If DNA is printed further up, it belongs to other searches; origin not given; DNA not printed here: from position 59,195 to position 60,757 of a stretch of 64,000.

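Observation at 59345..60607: Orphan 420-aa protein: class III nucleotidyl-cyclase-like N-domain fused to an unknown C-domain, inserted directly upstream of rpsF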

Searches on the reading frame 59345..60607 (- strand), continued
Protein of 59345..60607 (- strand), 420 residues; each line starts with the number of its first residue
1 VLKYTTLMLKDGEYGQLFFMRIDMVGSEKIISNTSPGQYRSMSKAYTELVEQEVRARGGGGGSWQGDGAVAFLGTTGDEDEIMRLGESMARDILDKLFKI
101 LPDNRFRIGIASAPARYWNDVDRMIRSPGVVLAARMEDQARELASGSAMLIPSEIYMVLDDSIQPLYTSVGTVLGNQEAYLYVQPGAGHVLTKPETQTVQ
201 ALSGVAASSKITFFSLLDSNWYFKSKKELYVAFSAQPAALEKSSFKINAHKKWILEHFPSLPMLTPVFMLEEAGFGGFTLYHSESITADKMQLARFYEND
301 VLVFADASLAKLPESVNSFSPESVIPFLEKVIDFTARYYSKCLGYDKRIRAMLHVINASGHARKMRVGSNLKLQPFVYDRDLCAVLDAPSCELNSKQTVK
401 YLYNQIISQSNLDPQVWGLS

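Call 26: search_protein_families(library=padloc, proteins=[P0018, P0021, P0020, P0009, P0010, P0011, P0012, P0014, P0015, P0007], max_evalue=1)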
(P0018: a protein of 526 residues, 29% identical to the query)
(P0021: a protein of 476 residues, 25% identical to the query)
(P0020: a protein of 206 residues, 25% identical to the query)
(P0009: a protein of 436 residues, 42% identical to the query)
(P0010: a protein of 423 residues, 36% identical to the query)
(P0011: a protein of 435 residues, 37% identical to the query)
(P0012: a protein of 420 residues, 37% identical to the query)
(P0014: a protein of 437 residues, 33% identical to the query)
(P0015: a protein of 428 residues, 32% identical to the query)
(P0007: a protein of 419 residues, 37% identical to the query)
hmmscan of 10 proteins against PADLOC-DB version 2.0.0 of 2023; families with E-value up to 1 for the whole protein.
P0018 (526 aa): 0 families

P0021 (476 aa): 0 families

P0020 (206 aa): 0 families

P0009 (436 aa): 1 family
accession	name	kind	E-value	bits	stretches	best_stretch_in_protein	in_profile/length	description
PDLC02367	PycC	-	0.011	13.2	1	20-105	46-131/226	-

P0010 (423 aa): 0 families

P0011 (435 aa): 1 family
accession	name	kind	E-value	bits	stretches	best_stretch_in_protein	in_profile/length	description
PDLC02367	PycC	-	0.029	11.8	1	15-84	43-112/226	-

P0012 (420 aa): 3 families
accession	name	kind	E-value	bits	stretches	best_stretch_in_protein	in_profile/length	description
PDLC02367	PycC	-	2e-05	22.2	1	20-162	45-194/226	-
PDLC02370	PycC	-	0.00028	18.4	1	24-81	87-144/340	-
PDLC00766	PycC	-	0.0093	13.4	1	20-78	45-103/232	Pycsar cyclase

P0014 (437 aa): 2 families
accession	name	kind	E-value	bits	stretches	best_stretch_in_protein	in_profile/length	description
PDLC00734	PycC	-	0.0013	15.9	1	28-79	196-247/374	Pycsar cyclase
PDLC02367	PycC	-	0.0051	14.3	1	27-117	49-144/226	-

P0015 (428 aa): 1 family
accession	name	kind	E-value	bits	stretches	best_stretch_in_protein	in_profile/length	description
PDLC02367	PycC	-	0.00067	17.2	1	13-112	44-148/226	-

P0007 (419 aa): 0 families

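Call 33: search_solved_structures(query=A2, max_evalue=10, show_alignments=3)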
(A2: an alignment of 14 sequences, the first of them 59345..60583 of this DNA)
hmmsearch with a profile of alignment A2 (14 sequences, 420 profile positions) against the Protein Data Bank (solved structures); distinct sequences matched with E-value up to 10: 29.
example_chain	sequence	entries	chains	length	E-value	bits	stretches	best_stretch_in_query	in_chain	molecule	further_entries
1ybt_A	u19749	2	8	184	0.00041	22.4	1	17-72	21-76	hydrolase, alpha/beta hydrolase fold family | lipJ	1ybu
3r5g_A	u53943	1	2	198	0.0024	19.8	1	20-159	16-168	CyaB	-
4wp3_A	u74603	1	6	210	0.0058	18.6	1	13-154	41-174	Ma1120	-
4wp8_A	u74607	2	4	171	0.0078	18.2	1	16-154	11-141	Ma1120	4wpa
4wp9_A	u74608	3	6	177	0.0089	18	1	16-155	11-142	Ma1120 | Cyclase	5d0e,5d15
8jsf_A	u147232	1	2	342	0.01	17.8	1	5-75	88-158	cytidylate cyclase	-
1wc0_A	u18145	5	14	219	0.073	14.9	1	20-134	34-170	ADENYLATE CYCLASE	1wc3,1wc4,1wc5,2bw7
1wc1_A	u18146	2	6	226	0.081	14.8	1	20-134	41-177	ADENYLATE CYCLASE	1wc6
5d0g_A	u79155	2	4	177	0.095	14.6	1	16-132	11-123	Cyclase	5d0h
7k1s_A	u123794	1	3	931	0.15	14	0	111-150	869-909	Envelope glycoprotein B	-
6vn1_A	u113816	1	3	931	0.18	13.7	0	111-150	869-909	Envelope glycoprotein B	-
7r65_A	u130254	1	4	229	0.33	12.8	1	19-160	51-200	Adenylate/guanylate cyclase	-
5x4t_A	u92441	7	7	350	0.58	12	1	20-147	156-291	Photoactivated adenylyl cyclase | Family 3 adenylate cyclase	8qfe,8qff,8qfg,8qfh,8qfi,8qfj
9f1z_A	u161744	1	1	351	0.59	12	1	20-147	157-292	Family 3 adenylate cyclase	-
5x4u_A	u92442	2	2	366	0.66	11.8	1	20-147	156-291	Photoactivated adenylyl cyclase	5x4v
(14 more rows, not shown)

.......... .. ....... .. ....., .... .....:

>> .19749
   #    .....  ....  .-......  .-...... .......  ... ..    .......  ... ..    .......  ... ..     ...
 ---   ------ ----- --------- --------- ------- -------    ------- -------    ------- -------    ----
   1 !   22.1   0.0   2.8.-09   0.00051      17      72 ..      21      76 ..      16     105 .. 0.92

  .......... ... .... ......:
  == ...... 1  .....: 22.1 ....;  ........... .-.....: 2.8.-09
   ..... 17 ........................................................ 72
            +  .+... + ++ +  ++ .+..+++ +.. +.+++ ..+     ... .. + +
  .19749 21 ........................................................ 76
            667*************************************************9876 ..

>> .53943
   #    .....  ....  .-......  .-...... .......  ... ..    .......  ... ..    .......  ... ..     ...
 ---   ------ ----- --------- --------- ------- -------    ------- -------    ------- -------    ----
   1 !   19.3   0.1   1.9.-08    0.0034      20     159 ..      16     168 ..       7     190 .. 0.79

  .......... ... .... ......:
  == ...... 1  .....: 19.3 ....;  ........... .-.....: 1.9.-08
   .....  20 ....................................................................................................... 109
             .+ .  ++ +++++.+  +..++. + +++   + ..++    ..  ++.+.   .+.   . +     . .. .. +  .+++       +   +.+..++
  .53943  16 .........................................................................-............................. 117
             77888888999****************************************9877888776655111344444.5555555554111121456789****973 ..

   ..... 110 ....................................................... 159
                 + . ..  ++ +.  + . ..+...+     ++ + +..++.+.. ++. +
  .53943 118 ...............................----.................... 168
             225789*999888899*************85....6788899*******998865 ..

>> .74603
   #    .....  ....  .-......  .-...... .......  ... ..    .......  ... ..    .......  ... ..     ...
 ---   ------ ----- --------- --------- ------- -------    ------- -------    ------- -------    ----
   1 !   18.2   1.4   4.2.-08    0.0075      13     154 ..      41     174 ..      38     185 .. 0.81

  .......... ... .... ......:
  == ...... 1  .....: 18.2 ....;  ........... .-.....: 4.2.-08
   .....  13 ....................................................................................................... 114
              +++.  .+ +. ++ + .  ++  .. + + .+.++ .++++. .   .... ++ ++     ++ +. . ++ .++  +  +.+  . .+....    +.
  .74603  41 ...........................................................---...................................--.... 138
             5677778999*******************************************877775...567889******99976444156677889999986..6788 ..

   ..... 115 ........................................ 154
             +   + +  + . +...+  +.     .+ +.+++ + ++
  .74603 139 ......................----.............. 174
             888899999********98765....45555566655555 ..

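Call 34: find_encoding_contigs(protein=P0018, flank=8000, max_places=3)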
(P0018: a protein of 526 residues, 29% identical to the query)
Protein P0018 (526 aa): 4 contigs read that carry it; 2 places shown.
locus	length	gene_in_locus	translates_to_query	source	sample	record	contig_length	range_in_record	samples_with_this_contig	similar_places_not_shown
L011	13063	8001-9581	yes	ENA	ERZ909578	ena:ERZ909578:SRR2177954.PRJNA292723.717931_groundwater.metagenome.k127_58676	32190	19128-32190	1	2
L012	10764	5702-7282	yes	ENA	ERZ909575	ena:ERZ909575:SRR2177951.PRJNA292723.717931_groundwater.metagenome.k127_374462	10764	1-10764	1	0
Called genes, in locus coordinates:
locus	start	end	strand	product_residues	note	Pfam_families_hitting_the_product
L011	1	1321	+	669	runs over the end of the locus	PF01935:DUF87 (faint)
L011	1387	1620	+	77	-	-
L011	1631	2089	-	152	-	-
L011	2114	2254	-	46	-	-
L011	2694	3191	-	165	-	-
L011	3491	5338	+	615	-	PF02463:SMC_N, PF11398:DUF2813 (faint), PF13175:AAA_15, PF13476:AAA_23, PF13175:AAA_15, PF13304:AAA_21, PF20469:OLD-like_TOPRIM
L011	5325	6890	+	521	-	PF00580:UvrD-helicase, PF13245:AAA_19, PF13361:UvrD_C (faint), PF13604:AAA_30 (faint), PF00580:UvrD-helicase, PF13538:UvrD_C_2 (faint)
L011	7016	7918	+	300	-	-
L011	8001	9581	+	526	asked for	PF13638:PIN_4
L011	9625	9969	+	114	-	-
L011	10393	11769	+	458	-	-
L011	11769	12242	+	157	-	-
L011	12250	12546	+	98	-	PF19493:Trypco1 (weak)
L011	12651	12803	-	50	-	-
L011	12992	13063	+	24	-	?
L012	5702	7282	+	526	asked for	PF13638:PIN_4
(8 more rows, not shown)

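Call 35: find_encoding_contigs(protein=P0021, flank=8000, max_places=3)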
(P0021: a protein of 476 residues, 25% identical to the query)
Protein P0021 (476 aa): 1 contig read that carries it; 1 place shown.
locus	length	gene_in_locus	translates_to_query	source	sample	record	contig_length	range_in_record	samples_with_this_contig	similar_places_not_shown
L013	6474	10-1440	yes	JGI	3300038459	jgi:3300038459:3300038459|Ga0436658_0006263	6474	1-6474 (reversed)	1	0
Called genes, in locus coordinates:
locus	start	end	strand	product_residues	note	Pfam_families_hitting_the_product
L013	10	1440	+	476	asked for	PF13271:DUF4062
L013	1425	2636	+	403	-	-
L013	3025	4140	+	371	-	PF02899:Phage_int_SAM_1 (weak), PF00589:Phage_integrase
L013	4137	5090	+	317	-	PF00589:Phage_integrase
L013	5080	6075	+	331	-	PF02899:Phage_int_SAM_1 (weak), PF13495:Phage_int_SAM_4 (faint), PF00589:Phage_integrase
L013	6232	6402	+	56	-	-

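Call 42: search_protein_families(library=pfam, proteins=[L013:1425-2633:+, L011:7016-7915:+, L011:10393-11766:+, L011:9625-9966:+, L008:3200-3541:+, L001:9960-10670:+, L009:684-1319:+], max_evalue=0.01)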
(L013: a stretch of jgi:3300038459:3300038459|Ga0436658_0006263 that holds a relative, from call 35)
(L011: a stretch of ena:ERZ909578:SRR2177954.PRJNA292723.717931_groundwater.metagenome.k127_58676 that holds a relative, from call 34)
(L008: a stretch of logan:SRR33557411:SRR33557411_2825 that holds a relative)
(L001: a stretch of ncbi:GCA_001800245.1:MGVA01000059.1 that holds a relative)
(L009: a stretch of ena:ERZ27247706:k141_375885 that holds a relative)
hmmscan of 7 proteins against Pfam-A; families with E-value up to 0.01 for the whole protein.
L013:1425-2633:+ (403 aa): 1 family
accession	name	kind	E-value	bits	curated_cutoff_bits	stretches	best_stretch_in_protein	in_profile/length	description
PF13289.12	SIR2_2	-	0.0014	19.2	24.5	0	166-257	2-60/141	SIR2-like domain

L011:7016-7915:+ (300 aa): 0 families

L011:10393-11766:+ (458 aa): 1 family
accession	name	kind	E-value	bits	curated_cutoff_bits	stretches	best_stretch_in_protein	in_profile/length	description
PF18929.5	DUF5678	-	2.5e-05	24.4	23.2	1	398-438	4-43/49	Family of unknown function (DUF5678)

L011:9625-9966:+ (114 aa): 0 families

L008:3200-3541:+ (114 aa): 0 families

L001:9960-10670:+ (237 aa): 0 families

L009:684-1319:+ (212 aa): 0 families

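Call 54: find_related_loci(query=A2, collection=genome_contigs, flank=10000)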
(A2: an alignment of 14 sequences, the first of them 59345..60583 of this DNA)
Query A2 (412 aa) in genome_contigs; peptide patterns used: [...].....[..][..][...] (x = any residue, [..] = any of these).
119 stretches matched a pattern; 4 encode a relative of the query (tblastn E <= 1e-3); 4 distinct loci.
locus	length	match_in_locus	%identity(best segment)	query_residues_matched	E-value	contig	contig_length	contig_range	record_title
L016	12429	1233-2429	49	1-405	3e-126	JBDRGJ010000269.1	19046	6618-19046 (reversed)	MAG: bacterium isolate MEGAHIT-group-1.427 k141_3239107, whole genome shotgun sequence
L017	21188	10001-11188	46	1-404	1e-123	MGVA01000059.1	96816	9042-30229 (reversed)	MAG: Elusimicrobia bacterium RIFOXYA12_FULL_51_18 rifixya3_full_scaffold_66, whole genome shotgun sequence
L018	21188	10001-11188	44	1-404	2e-116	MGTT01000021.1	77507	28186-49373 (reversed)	MAG: Elusimicrobia bacterium GWA2_56_46 gwa2_scaffold_399, whole genome shotgun sequence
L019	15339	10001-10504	24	1-169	2e-5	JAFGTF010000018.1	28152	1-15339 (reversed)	MAG: Spirochaetes bacterium isolate Zod_Metabat.958 k87_2075595, whole genome shotgun sequence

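Call 64: find_encoding_contigs(protein=P0011, flank=8000, max_places=3)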
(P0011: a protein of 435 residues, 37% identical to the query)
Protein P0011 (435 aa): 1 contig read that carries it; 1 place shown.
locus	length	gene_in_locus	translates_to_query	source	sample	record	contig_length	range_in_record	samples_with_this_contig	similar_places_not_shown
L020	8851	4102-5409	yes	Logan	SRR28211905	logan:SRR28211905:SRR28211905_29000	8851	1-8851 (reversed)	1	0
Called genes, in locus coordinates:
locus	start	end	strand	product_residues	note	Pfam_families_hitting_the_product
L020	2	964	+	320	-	?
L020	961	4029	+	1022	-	PF04313:HSDR_N, PF00270:DEAD, PF04851:ResIII, PF18766:SWI2_SNF2, PF22679:T1R_D3-like, PF11867:T1RH-like_C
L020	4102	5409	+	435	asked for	-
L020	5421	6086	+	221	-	-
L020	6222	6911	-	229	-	-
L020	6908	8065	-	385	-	PF02661:Fic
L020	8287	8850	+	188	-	?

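Call 65: find_encoding_contigs(protein=P0012, flank=8000, max_places=3)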
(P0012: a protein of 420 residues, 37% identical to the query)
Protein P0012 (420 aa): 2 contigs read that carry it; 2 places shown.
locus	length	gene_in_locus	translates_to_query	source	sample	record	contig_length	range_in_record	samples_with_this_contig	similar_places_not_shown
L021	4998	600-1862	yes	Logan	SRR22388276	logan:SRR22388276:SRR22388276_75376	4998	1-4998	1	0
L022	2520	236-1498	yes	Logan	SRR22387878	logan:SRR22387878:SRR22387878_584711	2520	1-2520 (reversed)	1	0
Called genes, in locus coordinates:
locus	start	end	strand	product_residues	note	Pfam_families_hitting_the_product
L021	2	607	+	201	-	?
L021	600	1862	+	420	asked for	-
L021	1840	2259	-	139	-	PF06935:DUF1284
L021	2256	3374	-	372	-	-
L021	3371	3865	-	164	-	PF04608:PgpA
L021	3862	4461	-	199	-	PF01066:CDP-OH_P_transf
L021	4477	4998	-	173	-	?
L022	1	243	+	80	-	?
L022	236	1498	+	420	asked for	-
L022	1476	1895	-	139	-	PF06935:DUF1284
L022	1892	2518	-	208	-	?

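Call 66: find_encoding_contigs(protein=P0009, flank=8000, max_places=3)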
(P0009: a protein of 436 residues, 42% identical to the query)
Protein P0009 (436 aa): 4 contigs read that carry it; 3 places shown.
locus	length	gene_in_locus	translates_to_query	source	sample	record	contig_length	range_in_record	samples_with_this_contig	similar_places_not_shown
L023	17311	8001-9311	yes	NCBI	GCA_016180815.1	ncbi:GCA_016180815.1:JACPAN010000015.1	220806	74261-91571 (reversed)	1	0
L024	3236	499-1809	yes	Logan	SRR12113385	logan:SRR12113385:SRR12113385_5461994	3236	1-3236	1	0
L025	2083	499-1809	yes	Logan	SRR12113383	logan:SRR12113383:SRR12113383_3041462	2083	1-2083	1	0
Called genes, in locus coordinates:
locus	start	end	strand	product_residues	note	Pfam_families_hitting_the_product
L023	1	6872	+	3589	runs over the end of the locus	PF13750:Big_3_3 (faint), PF19077:Big_13 (faint), PF23981:DUF7305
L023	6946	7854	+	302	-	PF03687:UPF0164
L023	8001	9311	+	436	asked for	-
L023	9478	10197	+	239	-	PF00486:Trans_reg_C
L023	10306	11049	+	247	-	-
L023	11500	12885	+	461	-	-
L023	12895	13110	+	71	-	PF12728:HTH_17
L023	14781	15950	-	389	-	-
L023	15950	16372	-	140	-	PF22091:DUF6941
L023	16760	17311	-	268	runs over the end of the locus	PF13485:Peptidase_MA_2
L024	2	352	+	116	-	?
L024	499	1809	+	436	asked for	-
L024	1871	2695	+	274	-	PF00486:Trans_reg_C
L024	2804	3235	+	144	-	?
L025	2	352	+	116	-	?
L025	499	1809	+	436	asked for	-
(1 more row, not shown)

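Call 67: find_related_loci(query=A2, collection=viral_contigs, flank=8000)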
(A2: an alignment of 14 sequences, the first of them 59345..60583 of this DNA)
Query A2 (412 aa) in viral_contigs; peptide patterns used: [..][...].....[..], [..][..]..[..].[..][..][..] (x = any residue, [..] = any of these).
119 stretches matched a pattern, but none encodes a relative of the query by tblastn (E <= 1e-3).

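Call 69: find_related_loci(query=A2, collection=metagenome_contigs, flank=8000)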
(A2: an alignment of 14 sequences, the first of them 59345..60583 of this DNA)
Query A2 (412 aa) in metagenome_contigs; peptide patterns used: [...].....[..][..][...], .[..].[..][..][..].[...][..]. (x = any residue, [..] = any of these).
224 stretches matched a pattern; 7 encode a relative of the query (tblastn E <= 1e-3); 7 distinct loci.
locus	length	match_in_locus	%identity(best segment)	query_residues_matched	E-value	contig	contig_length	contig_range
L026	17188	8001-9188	46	1-404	1e-123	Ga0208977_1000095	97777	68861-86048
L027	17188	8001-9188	47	1-404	4e-122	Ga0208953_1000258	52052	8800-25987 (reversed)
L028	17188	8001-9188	44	1-404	2e-116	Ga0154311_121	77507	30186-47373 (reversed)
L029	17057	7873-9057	45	1-402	2e-115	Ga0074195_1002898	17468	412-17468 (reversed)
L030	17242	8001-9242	35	1-410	5e-86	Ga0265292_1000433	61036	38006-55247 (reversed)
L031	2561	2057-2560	70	1-168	3e-76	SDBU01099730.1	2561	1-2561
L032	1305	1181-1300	60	1-40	8e-12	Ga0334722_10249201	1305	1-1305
